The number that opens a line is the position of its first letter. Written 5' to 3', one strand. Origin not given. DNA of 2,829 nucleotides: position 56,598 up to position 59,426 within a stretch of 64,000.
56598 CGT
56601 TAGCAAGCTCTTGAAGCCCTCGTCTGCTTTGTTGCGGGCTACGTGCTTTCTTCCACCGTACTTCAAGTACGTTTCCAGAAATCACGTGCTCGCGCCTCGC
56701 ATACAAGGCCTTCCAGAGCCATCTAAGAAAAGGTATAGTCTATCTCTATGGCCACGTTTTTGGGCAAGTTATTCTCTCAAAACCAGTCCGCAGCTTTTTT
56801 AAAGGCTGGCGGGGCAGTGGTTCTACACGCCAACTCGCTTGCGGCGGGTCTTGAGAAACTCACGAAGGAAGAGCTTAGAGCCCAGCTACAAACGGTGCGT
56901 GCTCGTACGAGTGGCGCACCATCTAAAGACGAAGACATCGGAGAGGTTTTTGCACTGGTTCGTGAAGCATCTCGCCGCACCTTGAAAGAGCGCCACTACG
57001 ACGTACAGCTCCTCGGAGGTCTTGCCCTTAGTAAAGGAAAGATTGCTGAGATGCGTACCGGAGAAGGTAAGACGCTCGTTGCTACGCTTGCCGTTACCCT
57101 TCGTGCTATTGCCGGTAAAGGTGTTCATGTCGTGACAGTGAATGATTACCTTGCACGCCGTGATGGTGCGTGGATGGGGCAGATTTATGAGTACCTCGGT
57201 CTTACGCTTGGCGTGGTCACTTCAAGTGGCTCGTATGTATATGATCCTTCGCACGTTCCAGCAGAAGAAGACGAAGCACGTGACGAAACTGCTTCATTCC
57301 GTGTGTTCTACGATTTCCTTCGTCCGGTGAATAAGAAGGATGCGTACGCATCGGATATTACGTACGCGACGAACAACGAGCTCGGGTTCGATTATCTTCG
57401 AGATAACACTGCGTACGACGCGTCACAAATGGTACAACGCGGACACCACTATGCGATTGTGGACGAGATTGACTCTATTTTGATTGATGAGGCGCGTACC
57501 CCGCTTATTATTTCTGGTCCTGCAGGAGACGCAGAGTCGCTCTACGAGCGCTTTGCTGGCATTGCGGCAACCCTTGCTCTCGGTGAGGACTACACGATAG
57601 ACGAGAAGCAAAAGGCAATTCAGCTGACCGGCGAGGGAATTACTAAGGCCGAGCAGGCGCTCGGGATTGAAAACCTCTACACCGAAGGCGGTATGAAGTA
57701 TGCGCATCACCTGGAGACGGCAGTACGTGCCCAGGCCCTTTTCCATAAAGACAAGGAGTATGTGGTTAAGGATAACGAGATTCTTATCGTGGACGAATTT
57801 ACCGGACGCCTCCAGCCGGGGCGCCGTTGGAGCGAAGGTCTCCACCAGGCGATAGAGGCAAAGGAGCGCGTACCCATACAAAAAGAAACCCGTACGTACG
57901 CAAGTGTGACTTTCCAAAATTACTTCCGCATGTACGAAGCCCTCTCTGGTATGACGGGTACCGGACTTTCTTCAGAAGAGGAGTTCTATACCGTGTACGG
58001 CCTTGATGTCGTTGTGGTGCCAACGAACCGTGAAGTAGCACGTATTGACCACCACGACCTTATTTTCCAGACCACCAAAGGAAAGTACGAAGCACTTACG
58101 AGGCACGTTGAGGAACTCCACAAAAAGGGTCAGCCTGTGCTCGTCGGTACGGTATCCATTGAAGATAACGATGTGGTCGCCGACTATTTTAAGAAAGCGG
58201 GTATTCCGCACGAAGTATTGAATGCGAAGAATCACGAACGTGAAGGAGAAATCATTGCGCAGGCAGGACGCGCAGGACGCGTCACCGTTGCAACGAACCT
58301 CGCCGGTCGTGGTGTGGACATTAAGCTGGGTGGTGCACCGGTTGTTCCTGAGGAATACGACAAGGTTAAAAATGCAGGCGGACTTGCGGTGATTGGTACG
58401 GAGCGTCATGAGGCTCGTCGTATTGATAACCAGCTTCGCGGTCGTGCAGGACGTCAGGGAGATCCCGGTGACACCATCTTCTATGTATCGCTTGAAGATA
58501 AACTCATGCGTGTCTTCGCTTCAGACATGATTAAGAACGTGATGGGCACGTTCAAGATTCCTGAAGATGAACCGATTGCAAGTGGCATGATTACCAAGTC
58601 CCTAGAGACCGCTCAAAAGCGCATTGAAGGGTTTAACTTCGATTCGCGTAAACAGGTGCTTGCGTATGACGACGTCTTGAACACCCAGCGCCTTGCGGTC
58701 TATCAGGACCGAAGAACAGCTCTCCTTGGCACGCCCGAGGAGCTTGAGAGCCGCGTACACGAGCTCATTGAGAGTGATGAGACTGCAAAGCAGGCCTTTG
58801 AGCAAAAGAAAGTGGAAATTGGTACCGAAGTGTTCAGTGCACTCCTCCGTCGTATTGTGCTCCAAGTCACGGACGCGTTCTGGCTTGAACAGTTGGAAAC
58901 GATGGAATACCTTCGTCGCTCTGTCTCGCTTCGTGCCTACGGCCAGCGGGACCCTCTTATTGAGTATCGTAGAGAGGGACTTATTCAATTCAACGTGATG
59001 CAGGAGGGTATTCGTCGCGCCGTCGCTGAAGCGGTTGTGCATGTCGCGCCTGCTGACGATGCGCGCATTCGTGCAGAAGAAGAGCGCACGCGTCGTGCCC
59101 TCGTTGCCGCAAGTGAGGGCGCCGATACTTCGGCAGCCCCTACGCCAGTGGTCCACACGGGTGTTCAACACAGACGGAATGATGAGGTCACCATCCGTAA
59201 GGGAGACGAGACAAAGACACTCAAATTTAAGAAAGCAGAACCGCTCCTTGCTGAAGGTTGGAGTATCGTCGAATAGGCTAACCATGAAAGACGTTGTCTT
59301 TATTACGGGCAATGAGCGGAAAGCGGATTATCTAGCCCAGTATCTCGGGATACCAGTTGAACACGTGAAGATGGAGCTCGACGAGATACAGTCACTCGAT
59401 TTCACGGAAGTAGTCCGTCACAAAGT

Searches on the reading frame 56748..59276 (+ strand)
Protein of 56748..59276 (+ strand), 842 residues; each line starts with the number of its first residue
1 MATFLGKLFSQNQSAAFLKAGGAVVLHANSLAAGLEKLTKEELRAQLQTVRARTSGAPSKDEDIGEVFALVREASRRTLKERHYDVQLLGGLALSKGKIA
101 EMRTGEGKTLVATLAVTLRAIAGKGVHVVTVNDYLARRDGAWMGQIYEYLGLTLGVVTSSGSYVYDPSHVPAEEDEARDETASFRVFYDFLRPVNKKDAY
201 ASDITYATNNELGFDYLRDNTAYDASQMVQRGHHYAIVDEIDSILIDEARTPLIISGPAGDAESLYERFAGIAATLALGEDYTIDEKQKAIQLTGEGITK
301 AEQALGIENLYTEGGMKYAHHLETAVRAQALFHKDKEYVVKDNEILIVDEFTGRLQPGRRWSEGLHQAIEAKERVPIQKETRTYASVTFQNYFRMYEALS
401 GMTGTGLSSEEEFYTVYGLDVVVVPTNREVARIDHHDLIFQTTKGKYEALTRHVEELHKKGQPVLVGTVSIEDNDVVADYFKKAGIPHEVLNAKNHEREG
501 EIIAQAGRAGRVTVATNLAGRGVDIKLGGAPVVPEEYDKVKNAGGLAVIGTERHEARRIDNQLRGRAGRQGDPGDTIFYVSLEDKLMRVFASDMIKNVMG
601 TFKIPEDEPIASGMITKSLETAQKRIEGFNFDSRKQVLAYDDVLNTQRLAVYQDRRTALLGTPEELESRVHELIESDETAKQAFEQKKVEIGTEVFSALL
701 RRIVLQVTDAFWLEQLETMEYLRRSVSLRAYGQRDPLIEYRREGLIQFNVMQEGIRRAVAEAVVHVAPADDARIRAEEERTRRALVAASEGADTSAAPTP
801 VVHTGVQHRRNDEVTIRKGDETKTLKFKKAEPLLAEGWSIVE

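Call 52: search_protein_families(library=pfam, proteins=[window:56748-59276:+], max_evalue=0.001)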
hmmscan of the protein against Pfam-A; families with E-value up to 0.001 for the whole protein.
window:56748-59276:+ (842 aa): 5 families
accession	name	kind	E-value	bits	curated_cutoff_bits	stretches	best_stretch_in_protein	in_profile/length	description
PF07517.20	SecA_DEAD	-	8.9e-109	363.7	24.6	1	16-413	11-289/290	SecA DEAD-like domain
PF21090.3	P-loop_SecA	-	1.6e-76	257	27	2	430-531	2-103/205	SecA P-loop domain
PF07516.18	SecA_SW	-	1.7e-43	149.5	26.7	2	678-766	113-199/200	SecA Wing and Scaffold domain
PF01043.26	SecA_PP_bind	-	1.4e-40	138.7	23.5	1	263-370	3-110/110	SecA preprotein cross-linking domain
PF00271.37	Helicase_C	-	5.2e-05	23.9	23.5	1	446-571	2-110/110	Helicase conserved C-terminal domain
